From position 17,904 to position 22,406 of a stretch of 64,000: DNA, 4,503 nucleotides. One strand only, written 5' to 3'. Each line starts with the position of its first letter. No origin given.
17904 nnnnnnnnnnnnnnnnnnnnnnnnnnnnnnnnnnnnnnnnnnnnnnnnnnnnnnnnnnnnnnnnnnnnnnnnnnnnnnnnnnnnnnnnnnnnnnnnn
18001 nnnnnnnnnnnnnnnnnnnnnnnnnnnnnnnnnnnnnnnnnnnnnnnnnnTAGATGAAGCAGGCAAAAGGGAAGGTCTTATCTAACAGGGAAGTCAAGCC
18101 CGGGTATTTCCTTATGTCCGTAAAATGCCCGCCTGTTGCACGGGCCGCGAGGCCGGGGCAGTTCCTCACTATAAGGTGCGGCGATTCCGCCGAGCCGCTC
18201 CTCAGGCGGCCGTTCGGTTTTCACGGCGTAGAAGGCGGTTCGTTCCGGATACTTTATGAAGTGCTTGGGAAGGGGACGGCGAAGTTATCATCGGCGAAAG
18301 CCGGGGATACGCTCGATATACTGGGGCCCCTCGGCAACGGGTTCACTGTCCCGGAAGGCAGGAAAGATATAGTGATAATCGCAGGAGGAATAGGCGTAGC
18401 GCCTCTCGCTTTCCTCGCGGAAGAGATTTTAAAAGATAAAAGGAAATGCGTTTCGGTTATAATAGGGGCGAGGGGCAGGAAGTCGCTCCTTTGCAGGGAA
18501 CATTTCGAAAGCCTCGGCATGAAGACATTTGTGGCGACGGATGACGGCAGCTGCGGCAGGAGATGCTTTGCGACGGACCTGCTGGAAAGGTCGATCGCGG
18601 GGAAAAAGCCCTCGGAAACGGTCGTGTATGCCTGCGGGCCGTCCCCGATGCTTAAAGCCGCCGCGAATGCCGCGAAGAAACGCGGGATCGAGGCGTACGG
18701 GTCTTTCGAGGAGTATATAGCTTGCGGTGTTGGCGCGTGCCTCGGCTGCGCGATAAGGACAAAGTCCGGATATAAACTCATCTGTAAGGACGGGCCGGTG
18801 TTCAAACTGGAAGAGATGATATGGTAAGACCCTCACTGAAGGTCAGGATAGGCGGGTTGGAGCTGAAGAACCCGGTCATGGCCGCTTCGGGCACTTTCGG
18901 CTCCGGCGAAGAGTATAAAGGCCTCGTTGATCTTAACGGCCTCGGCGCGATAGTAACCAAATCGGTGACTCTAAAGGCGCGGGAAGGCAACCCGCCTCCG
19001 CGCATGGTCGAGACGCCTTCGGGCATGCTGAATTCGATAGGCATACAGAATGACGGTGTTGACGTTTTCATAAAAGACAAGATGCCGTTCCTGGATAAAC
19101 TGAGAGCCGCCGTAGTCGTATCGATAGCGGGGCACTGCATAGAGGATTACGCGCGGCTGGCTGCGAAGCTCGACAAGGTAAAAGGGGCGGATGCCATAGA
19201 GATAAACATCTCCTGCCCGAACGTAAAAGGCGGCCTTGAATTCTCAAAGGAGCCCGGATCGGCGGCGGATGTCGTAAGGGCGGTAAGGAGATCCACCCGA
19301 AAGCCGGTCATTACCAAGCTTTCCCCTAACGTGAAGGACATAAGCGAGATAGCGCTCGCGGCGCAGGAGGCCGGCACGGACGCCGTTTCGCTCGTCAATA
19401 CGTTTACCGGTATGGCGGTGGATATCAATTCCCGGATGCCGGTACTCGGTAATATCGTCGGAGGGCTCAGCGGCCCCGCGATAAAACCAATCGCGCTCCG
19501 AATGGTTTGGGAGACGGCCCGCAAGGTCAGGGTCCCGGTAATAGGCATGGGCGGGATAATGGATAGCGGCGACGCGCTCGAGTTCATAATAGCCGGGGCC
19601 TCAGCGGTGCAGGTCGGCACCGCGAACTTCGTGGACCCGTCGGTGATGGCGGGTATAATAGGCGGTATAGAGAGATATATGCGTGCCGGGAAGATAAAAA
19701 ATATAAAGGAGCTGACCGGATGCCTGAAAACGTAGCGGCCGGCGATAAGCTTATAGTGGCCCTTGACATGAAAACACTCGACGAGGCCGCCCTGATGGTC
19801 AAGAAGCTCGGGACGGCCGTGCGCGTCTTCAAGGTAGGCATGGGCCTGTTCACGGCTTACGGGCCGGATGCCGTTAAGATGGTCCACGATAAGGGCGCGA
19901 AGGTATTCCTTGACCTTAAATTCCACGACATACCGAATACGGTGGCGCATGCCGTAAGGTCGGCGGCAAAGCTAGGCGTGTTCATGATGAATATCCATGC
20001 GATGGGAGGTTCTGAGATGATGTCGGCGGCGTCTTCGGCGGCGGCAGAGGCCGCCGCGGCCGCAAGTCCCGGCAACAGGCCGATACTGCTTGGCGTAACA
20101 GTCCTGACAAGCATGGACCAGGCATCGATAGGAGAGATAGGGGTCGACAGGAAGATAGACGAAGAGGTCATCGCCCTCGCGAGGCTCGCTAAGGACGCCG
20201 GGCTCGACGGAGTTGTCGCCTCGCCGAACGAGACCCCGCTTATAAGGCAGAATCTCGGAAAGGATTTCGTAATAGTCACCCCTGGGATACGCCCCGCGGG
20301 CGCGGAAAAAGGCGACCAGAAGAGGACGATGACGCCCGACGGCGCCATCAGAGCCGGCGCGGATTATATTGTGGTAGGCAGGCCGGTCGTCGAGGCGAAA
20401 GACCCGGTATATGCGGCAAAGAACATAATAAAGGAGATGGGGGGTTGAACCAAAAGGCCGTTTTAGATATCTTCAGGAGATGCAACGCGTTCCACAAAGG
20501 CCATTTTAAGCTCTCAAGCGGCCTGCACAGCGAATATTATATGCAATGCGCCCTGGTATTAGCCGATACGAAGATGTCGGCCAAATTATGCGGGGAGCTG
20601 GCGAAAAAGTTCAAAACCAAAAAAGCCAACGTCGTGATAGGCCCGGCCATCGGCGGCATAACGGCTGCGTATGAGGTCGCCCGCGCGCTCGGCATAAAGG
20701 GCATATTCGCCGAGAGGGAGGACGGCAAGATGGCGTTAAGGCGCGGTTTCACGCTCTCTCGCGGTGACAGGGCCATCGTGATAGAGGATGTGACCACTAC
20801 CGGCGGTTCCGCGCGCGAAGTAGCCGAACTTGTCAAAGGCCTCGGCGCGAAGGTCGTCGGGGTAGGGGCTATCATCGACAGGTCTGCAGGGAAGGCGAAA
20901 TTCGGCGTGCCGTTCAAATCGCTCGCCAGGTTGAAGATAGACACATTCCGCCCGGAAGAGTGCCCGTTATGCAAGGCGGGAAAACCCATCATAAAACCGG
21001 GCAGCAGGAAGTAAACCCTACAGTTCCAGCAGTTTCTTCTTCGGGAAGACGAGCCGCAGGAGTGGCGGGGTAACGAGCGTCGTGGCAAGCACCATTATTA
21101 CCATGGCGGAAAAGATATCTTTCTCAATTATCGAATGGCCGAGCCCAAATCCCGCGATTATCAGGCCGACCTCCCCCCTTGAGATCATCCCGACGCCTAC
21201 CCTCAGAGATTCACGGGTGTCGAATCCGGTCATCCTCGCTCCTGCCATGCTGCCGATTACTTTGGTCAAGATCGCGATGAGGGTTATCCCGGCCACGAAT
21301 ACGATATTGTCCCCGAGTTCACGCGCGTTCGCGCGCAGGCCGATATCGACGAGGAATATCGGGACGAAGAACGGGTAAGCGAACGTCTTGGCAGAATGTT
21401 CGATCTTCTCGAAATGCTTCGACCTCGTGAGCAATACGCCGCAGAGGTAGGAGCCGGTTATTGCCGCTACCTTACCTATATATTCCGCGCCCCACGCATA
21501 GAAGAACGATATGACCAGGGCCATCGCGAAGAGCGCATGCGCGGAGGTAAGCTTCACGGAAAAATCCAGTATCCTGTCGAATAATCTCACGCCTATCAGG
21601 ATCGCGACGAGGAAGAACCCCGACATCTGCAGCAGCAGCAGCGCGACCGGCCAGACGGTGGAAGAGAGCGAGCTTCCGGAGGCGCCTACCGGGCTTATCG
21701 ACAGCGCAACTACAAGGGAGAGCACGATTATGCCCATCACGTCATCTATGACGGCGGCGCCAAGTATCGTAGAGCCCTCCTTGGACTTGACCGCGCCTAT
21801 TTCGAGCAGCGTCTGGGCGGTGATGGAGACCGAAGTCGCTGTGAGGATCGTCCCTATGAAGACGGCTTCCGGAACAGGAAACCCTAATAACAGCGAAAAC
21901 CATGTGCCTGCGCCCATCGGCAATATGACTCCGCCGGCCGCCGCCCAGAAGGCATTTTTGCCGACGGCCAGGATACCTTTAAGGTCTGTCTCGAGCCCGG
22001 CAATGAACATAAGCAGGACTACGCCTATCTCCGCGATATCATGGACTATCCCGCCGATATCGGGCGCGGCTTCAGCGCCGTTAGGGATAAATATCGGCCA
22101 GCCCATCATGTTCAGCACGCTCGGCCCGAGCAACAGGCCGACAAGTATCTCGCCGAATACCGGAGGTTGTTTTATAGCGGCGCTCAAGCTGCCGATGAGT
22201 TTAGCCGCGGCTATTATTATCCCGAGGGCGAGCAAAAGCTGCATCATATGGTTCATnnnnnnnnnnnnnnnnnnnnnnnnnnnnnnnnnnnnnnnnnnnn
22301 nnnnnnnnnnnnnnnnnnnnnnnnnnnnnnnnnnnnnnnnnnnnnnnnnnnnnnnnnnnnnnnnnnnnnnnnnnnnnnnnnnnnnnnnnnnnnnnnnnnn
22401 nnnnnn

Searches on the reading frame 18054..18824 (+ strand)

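Call 75: search_protein_families(library=pfam, proteins=[window:18054-18824:+], max_evalue=0.0001)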
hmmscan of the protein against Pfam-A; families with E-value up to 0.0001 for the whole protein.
window:18054-18824:+ (257 aa): 2 families
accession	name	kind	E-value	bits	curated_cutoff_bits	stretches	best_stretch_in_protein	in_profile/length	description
PF10418.14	DHODB_Fe-S_bind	-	8.5e-16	57.8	23.9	1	219-255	1-40/41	Iron-sulfur cluster binding domain of dihydroorotate dehydrogenase B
PF00175.26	NAD_binding_1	-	6.6e-11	43.3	22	1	109-204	2-108/109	Oxidoreductase NAD-binding domain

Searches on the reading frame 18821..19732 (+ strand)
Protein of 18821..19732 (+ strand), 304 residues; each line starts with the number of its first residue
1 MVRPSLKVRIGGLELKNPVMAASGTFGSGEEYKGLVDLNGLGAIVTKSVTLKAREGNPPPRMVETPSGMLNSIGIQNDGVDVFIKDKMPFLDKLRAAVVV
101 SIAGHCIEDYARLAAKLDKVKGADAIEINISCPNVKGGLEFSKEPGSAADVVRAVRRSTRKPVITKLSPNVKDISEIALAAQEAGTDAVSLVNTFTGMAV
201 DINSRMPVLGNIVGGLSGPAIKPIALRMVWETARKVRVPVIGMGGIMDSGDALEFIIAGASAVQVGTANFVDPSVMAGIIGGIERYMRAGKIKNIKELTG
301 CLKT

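Call 75: search_protein_families(library=pfam, proteins=[window:18821-19732:+], max_evalue=0.0001)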
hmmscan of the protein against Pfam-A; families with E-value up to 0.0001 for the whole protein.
window:18821-19732:+ (304 aa): 3 families
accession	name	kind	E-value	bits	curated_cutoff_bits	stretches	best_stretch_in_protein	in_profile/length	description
PF01180.27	DHO_dh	-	2.8e-85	286.5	27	1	6-287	2-291/291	Dihydroorotate dehydrogenase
PF01207.24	Dus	-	1.6e-07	31.2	20.4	0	97-189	55-155/311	Dihydrouridine synthase (Dus)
PF03060.21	NMO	-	3.8e-05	23.7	28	1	209-268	163-224/331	Nitronate monooxygenase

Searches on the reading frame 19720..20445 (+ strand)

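Call 75: search_protein_families(library=pfam, proteins=[window:19720-20445:+], max_evalue=0.0001)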
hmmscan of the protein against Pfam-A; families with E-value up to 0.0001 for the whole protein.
window:19720-20445:+ (242 aa): 1 family
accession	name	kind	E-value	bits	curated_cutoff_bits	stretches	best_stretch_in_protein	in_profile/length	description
PF00215.30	OMPdecase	-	8e-63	212.7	27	1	10-236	2-221/221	Orotidine 5'-phosphate decarboxylase / HUMPS family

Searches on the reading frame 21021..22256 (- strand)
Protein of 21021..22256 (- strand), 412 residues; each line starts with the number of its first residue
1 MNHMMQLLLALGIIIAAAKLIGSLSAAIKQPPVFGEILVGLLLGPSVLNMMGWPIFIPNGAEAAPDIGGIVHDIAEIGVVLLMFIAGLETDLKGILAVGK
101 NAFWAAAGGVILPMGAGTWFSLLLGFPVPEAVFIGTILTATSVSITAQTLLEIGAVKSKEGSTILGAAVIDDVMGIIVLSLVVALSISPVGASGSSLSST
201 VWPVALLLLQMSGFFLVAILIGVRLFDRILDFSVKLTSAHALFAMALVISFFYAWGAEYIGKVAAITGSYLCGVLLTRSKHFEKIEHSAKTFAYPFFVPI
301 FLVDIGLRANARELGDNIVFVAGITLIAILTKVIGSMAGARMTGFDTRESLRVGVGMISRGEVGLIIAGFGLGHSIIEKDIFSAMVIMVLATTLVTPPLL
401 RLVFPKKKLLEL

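Call 75: search_protein_families(library=pfam, proteins=[window:21021-22256:-], max_evalue=0.0001)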
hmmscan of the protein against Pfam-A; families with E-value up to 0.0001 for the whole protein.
window:21021-22256:- (412 aa): 1 family
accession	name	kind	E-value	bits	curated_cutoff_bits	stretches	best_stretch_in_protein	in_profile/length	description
PF00999.27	Na_H_Exchanger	-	4.1e-63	213.9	26.2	1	18-400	4-369/375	Sodium/hydrogen exchanger, transmembrane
